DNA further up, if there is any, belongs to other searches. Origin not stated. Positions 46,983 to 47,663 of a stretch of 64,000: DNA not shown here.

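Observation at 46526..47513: Thoeris-like module lacking ThsA: ThsB-family TIR protein paired with a standalone 2TM (SLATT-like) protein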

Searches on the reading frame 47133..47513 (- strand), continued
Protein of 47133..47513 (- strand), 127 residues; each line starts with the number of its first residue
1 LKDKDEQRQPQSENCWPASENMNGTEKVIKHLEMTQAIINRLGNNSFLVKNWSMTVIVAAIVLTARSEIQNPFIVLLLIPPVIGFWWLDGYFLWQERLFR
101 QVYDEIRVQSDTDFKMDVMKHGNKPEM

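Call 78: fold_search(model_id=the predicted structure, library=pdb)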
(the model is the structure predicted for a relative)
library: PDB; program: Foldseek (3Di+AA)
matches with E <= 10: 63; with E <= 0.001: 0
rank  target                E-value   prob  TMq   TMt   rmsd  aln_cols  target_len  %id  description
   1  9s99_B                2.5e+00  0.25  0.44  0.32  17.3       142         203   11  CdvB2 filament - high twist, class B (released 2026-01-28)
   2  9vu9_D                2.7e+00  0.09  0.25  0.14  10.0       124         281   13  channel D complex with 4 (released 2026-03-11)
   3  9fed                  3.0e+00  0.12  0.34  0.28  16.1       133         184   10  Single-chain chimeric protein mimicking the interaction between HR1 and HR2 in HIV gp41 (released 2025-05-28)
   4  9eio_A                3.1e+00  0.08  0.24  0.12  10.2       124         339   14  Cryo-EM structure of the mutant KCa2.2_F244S channel (released 2025-04-23)
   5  6nq9_B                3.7e+00  0.04  0.20  0.14  19.0       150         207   13  Crystal structure of YetJ mutant from Bacillus Subtilis - D195E (released 2019-04-17)
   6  9o85_A                3.9e+00  0.21  0.40  0.17   8.4       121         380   14  Cryo-EM structure of KCa2.2_I/calmodulin channel in complex with rimtuzalcap (released 2025-06-18)
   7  9gdi_B                4.8e+00  0.30  0.54  0.47  23.5       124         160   10  HUMAN PI3KDELTA IN COMPLEX WITH ISOCUMARIN INHIBITOR 10 (released 2024-12-18)
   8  5vlr_B                5.1e+00  0.30  0.54  0.44  23.4       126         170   10  CRYSTAL STRUCTURE OF PI3K DELTA IN COMPLEX WITH A TRIFLUORO-ETHYL-PYRAZOL-PYROLOTRIAZINE INHIBITOR (released 2017-06-07)
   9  3v2y                  5.4e+00  0.04  0.22  0.08  13.4       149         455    9  Crystal Structure of a Lipid G protein-Coupled Receptor at 2.80A (released 2012-02-15)
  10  9o5o_A                5.7e+00  0.33  0.50  0.21   6.7       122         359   11  Cryo-EM structure of the human SK2-4 chimera/calmodulin channel complex bound to a small molecule activator (released 2025-07-09)
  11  9vuc_B                5.7e+00  0.07  0.29  0.15   9.1       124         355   15  channel B complex with 2 (released 2026-03-11)
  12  5m6u_B                6.0e+00  0.25  0.55  0.47  24.5       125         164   10  HUMAN PI3KDELTA IN COMPLEX WITH LASW1579 (released 2017-02-01)
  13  5dxu_B                6.0e+00  0.25  0.53  0.44  23.4       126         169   10  p110delta/p85alpha with GDC-0326 (released 2016-01-27)
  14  2v1y_B                6.0e+00  0.23  0.51  0.42  24.3       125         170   10  Structure of a phosphoinositide 3-kinase alpha adaptor-binding domain (ABD) in a complex with the iSH2 domain from p85 (released 2007-07-24)
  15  6r2g_A                6.0e+00  0.04  0.26  0.25  13.2       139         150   11  Crystal structure of a single-chain protein mimetic of the gp41 NHR trimer in complex with the synthetic CHR peptide C (released 2019-07-10)
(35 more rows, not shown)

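Call 100: search_protein_families(library=padloc, proteins=[P0121, L088:3498-3908:+], max_evalue=0.001)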
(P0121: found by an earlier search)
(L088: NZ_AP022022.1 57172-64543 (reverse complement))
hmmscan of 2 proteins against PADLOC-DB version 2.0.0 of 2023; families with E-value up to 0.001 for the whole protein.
P0121 (140 aa): 4 families
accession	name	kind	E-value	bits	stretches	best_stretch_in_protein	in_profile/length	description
PDLC04686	PDC-M50A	-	3e-36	122.6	1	5-133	3-130/134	-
PDLC04685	PDC-M50A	-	2e-31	107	1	5-123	3-117/130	-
PDLC04687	PDC-M50A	-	3.4e-19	67.3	1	8-138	13-143/144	-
PDLC04684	PDC-M50A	-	9.4e-19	66.4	1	7-136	14-141/159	-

L088:3498-3908:+ (136 aa): 4 families
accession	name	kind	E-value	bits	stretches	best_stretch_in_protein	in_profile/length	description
PDLC04686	PDC-M50A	-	1.8e-46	155.7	1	1-128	1-129/134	-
PDLC04685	PDC-M50A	-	9.5e-38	127.4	1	3-128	4-126/130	-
PDLC04687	PDC-M50A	-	4e-24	83.3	1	4-124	12-133/144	-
PDLC04684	PDC-M50A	-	8.1e-23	79.6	1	7-128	17-137/159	-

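Call 101: search_solved_structures(query=A3, max_evalue=10)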
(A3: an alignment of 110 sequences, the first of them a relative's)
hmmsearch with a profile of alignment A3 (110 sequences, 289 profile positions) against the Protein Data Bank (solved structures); distinct sequences matched with E-value up to 10: 0.
